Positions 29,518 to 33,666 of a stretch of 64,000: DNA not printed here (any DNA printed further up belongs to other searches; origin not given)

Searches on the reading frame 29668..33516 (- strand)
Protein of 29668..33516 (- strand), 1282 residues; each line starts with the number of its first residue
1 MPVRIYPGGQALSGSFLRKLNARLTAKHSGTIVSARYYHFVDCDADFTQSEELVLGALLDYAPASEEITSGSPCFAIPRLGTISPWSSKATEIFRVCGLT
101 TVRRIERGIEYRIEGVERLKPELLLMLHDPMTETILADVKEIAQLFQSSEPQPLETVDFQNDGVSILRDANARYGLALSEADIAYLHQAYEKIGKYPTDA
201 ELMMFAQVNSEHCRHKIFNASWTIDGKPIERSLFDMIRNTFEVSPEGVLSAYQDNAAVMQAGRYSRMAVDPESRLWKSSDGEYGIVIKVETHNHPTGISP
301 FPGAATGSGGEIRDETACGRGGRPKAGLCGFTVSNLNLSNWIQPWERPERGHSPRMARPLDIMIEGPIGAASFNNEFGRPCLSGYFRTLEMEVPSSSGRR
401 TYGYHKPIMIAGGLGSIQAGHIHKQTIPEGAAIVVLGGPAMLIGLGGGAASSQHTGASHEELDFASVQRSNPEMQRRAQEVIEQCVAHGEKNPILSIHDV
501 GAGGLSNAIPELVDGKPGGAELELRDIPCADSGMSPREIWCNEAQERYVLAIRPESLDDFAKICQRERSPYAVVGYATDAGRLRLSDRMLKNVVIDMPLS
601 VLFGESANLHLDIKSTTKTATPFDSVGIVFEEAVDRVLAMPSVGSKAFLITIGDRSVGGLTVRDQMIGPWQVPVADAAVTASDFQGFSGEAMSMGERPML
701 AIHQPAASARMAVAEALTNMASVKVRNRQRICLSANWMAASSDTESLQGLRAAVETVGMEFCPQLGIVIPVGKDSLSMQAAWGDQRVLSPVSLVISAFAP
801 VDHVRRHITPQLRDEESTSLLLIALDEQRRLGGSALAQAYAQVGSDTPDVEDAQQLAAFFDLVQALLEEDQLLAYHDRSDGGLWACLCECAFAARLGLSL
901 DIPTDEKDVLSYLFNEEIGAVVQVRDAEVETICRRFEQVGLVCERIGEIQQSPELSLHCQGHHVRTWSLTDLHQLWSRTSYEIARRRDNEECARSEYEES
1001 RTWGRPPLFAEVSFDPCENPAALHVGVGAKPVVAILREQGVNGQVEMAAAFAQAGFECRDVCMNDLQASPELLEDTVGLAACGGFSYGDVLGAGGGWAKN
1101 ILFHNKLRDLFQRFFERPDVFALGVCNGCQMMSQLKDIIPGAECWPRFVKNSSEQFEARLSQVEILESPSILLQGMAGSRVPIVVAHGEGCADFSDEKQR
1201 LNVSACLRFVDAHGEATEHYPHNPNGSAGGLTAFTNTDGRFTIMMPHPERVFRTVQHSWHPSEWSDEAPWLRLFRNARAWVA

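Call 12: find_related_loci(query=window:29668-33516:-, collection=genome_contigs, flank=10000)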
Query window:29668-33516:- (1282 aa) in genome_contigs; peptide patterns used: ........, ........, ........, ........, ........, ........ (x = any residue, [..] = any of these).
600 stretches matched a pattern (row limit reached: there are more); 600 encode a relative of the query (tblastn E <= 1e-3); the best 80 are kept; 80 distinct loci.
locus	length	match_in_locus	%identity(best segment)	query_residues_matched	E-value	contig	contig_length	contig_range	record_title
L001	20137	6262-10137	53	8-1281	0e+0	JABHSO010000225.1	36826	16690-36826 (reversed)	MAG: Gammaproteobacteria bacterium isolate SI039_bin4 k141_1642304, whole genome shotgun sequence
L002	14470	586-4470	54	2-1281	0e+0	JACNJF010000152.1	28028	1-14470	MAG: Gammaproteobacteria bacterium isolate NIOZ-UU29 NIOZ-UU_NODE_1916_length_28028_cov_17.4744, whole genome shotgun se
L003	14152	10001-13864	54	5-1281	0e+0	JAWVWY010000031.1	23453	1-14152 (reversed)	MAG: Alcanivorax sp. isolate HN12.bin.7 k141_1367273_length_23453_cov_7.0000, whole genome shotgun sequence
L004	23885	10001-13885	54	8-1281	0e+0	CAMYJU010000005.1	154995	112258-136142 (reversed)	MAG: uncultured Gammaproteobacteria bacterium isolate ES_Gamma_036 genome assembly, contig: scaffold_39, whole genome sh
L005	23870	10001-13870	54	5-1281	0e+0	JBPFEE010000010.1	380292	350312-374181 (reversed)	MAG: Methylomicrobium sp. isolate Soil4ABin1 k141_193401, whole genome shotgun sequence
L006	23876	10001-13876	53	8-1280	0e+0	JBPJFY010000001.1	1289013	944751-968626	Oleiphilaceae bacterium G1-8 NODE_1_length_1289013_cov_41.4005, whole genome shotgun sequence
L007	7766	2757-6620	52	2-1278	0e+0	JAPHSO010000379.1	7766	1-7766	MAG: Gammaproteobacteria bacterium isolate N2S-Bin_11 c_000000103866, whole genome shotgun sequence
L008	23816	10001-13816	54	3-1281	0e+0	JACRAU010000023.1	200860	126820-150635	MAG: Betaproteobacteria bacterium isolate NC_groundwater_1602_Pr3_B-0.1um_64_42 SR-2_scaffold_141_3105852, whole genome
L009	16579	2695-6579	53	5-1281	0e+0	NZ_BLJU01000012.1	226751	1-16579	Pseudomonas yangonensis strain MY50 MY50_contig_12, whole genome shotgun sequence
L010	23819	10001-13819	53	31-1282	0e+0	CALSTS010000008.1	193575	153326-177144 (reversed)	MAG: uncultured Pseudomonadales bacterium isolate AE_MB411 genome assembly, contig: contig_17288_AE_MB411, whole genome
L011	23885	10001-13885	52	5-1281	0e+0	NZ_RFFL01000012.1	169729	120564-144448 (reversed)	Stutzerimonas nitrititolerans strain GL14 GL14_12, whole genome shotgun sequence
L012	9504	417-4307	52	5-1281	0e+0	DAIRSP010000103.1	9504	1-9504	MAG TPA_asm: Neptunomonas sp. isolate CTOTU5938 NODE_958_length_9504_cov_6.815324, whole genome shotgun sequence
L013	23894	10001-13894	52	2-1281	0e+0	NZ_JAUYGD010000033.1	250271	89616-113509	MAG: Pseudomonas sp. isolate C24_concoct.bin.103_sub C24_k141_612175, whole genome shotgun sequence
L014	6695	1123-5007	53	5-1282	0e+0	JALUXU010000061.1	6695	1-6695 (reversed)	MAG: Acidihalobacter sp. isolate 131-447_metabat2_scaf2bin.031 131-447_scaffold_6821_c1, whole genome shotgun sequence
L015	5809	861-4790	52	8-1281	0e+0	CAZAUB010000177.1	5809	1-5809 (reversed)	MAG TPA_asm: uncultured Methylobacter sp. isolate SRP119689_co1_215 genome assembly, contig: NODE_22910_length_5809_cov_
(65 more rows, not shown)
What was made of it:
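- Tried and rejected: PurL-anchored scan of genome_contigs (call 12).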

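Call 64: search_protein_families(library=pfam, proteins=[L001:3299-4795:+, L001:5086-5598:+, L001:1393-1989:-, L001:2583-2885:+], max_evalue=0.001)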
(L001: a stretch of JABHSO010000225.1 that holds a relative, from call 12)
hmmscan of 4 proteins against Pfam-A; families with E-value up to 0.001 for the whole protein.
L001:3299-4795:+ (498 aa): 2 families
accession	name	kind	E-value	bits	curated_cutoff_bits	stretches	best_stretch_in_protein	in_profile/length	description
PF00990.26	GGDEF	-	1.7e-47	161.6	23.8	1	331-484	1-157/161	Diguanylate cyclase, GGDEF domain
PF00497.25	SBP_bac_3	-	4.7e-20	72.1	26.4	1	53-275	1-130/132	Bacterial extracellular solute-binding proteins, family 3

L001:5086-5598:+ (170 aa): 1 family
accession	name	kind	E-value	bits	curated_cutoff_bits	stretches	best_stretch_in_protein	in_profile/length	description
PF04664.18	OGFr_N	-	8.9e-21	74.8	22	1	22-165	30-175/208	Opioid growth factor receptor (OGFr) conserved region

L001:1393-1989:- (198 aa): 1 family
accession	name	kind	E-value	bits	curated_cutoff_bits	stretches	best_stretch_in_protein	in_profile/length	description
PF05144.20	Phage_CRI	-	1.4e-25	90.8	21.7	1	9-156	7-156/232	Replication-associated protein G2P N-terminal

L001:2583-2885:+ (100 aa): 1 family
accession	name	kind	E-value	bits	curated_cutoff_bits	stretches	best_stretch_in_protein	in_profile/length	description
PF05016.21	ParE_toxin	-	2.6e-18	66.8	23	1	5-92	1-88/89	ParE toxin of type II toxin-antitoxin system, parDE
